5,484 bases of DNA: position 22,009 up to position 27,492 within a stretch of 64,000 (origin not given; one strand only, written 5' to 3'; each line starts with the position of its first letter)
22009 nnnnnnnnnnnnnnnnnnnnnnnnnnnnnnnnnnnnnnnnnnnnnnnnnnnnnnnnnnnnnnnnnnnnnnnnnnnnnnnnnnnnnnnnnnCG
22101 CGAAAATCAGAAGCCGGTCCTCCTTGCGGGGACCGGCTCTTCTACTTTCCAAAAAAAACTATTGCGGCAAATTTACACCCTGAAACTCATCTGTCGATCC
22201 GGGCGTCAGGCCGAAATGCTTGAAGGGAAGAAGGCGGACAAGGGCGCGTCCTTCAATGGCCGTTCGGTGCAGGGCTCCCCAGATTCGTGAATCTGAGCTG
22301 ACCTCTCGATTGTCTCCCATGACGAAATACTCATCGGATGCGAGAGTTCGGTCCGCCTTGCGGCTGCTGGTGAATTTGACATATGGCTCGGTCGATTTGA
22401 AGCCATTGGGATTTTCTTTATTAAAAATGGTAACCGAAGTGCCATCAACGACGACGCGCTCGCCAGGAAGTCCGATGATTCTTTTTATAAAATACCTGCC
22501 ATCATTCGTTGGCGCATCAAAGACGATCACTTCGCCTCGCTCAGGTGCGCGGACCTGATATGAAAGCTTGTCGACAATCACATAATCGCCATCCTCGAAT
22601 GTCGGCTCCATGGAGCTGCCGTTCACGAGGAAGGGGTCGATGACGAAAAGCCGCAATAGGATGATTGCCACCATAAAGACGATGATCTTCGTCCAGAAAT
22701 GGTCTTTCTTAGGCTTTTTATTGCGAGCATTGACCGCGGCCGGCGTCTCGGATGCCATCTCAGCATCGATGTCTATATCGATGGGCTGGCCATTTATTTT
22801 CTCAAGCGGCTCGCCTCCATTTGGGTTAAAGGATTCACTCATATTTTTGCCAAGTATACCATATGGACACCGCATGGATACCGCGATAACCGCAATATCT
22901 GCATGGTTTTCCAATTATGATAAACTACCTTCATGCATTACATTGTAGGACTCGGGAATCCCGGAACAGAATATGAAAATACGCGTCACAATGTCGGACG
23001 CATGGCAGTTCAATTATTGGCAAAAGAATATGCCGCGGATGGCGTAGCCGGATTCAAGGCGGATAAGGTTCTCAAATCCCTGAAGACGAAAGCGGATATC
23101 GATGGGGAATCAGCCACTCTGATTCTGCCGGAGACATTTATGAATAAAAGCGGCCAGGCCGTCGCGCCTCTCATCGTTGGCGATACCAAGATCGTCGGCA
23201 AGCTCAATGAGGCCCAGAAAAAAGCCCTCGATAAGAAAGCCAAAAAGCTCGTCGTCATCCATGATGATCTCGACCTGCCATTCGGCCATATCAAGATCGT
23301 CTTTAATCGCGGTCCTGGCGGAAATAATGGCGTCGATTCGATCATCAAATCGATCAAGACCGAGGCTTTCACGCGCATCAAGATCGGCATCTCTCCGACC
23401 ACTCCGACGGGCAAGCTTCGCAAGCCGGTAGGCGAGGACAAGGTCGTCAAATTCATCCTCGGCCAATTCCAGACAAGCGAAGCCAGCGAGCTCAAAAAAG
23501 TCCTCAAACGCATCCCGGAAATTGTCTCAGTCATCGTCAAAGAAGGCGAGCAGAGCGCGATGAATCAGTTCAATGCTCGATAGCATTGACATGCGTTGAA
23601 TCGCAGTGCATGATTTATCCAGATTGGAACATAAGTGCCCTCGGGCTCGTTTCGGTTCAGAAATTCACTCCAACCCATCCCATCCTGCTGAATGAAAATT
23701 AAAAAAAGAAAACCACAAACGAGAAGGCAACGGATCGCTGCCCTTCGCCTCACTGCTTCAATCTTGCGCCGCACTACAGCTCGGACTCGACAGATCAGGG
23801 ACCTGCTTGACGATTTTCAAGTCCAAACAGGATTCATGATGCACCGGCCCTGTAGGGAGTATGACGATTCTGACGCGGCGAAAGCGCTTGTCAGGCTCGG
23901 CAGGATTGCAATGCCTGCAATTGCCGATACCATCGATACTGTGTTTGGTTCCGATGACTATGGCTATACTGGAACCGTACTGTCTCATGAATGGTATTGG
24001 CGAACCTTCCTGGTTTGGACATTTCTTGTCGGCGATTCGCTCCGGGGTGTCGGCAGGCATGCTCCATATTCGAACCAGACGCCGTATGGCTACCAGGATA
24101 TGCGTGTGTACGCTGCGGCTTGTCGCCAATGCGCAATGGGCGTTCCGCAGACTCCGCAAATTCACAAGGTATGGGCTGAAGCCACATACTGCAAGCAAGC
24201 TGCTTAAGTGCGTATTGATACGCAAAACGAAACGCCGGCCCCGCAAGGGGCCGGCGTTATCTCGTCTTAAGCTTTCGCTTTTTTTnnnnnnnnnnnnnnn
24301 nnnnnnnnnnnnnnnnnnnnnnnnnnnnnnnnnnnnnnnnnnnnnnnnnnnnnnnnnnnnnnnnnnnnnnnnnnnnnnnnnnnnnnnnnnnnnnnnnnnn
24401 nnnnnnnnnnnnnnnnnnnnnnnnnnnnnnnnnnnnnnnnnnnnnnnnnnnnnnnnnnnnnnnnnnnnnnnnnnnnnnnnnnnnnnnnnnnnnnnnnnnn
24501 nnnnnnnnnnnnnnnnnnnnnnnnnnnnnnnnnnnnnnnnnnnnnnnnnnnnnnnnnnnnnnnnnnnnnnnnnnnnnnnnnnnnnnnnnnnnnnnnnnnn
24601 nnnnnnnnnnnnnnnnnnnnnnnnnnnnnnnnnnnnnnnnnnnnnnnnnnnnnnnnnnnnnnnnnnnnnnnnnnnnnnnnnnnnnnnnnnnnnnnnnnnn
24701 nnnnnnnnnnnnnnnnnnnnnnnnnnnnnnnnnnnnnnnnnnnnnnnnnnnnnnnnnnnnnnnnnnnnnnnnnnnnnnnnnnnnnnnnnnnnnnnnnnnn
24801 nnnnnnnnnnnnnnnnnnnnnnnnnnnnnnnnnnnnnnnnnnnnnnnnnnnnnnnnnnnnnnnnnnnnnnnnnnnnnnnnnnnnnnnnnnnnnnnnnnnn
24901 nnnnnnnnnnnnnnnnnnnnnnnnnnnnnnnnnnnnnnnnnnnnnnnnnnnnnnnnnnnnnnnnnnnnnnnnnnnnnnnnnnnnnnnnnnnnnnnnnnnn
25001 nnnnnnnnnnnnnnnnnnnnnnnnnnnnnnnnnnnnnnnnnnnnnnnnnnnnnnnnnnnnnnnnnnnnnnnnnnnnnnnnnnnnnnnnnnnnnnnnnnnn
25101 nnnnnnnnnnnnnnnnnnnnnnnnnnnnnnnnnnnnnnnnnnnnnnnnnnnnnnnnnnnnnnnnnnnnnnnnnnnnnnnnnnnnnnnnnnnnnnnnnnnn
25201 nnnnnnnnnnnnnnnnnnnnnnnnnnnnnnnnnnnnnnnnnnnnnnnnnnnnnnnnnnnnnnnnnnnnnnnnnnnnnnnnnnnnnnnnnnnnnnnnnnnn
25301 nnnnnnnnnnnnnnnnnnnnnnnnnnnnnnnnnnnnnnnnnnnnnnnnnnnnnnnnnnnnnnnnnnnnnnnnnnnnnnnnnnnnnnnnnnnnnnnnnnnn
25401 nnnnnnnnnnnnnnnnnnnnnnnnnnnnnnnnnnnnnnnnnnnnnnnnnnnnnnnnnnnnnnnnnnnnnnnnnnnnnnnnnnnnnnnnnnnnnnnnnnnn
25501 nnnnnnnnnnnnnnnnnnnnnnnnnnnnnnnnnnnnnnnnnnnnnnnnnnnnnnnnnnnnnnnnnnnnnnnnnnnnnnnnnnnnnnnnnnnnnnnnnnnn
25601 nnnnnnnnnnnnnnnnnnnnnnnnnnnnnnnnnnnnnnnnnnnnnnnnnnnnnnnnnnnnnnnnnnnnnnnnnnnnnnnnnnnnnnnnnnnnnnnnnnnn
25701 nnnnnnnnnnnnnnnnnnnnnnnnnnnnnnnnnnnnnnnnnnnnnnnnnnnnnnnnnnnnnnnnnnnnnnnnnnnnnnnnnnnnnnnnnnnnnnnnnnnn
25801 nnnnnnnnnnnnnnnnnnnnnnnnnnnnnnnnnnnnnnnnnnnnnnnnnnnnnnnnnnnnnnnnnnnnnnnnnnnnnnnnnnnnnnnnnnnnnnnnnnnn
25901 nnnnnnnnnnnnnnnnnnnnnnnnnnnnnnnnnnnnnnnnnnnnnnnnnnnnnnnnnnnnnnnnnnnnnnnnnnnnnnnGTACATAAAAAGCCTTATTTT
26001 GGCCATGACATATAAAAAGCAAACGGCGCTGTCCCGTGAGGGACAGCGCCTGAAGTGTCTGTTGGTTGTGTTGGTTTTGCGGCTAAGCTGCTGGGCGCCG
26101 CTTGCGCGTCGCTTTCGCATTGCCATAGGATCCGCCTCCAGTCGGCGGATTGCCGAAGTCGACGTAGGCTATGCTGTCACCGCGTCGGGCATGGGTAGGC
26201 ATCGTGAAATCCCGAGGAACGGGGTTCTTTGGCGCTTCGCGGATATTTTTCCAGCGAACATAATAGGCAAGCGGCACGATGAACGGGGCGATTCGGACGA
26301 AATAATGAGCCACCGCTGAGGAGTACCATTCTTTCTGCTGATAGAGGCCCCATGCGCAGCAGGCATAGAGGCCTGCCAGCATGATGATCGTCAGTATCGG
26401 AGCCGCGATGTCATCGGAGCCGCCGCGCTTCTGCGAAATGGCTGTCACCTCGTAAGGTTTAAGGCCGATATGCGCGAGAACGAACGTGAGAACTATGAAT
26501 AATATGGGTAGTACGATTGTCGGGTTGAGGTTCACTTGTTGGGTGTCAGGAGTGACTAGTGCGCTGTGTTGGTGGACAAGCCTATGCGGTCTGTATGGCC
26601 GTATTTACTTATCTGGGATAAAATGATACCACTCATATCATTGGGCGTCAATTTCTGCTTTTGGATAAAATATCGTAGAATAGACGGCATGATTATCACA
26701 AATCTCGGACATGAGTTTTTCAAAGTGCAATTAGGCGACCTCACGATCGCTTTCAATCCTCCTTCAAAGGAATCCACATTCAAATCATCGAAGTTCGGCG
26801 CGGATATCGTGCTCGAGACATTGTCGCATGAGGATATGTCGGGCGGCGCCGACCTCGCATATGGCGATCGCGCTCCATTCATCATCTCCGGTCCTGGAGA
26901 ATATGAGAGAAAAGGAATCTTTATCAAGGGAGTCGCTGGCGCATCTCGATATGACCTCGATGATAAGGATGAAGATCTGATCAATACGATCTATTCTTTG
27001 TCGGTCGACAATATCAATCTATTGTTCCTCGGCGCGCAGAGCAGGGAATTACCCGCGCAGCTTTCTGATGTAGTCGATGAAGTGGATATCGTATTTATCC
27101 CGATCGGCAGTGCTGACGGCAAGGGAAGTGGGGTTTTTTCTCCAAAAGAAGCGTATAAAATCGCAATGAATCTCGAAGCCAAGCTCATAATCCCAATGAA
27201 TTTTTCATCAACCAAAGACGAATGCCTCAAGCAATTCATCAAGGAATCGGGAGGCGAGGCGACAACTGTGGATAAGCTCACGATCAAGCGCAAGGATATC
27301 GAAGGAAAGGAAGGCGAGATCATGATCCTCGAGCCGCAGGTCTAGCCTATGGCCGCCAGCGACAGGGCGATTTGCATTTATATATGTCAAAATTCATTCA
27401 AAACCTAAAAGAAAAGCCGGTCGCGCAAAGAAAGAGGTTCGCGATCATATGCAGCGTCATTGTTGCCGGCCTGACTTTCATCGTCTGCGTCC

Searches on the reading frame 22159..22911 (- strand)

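Call 8: search_protein_families(library=pfam, proteins=[window:22159-22911:-], max_evalue=0.00001)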
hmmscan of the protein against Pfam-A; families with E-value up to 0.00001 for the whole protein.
window:22159-22911:- (250 aa): 2 families
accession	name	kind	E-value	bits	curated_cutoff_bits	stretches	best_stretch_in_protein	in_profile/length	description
PF10502.14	Peptidase_S26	-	3.9e-44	151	22.9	1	73-226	4-166/168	Signal peptidase, peptidase S26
PF00717.28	Peptidase_S24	-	1.2e-06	28.7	23.3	1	96-147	40-84/116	Peptidase S24-like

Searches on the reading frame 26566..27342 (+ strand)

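Call 8: search_protein_families(library=pfam, proteins=[window:26566-27342:+], max_evalue=0.00001)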
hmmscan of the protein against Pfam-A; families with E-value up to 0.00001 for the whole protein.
window:26566-27342:+ (259 aa): 1 family
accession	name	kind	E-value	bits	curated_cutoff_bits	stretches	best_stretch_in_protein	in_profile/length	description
PF13483.12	Lactamase_B_3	-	8.5e-19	68.5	24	1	44-211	2-159/160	Beta-lactamase superfamily domain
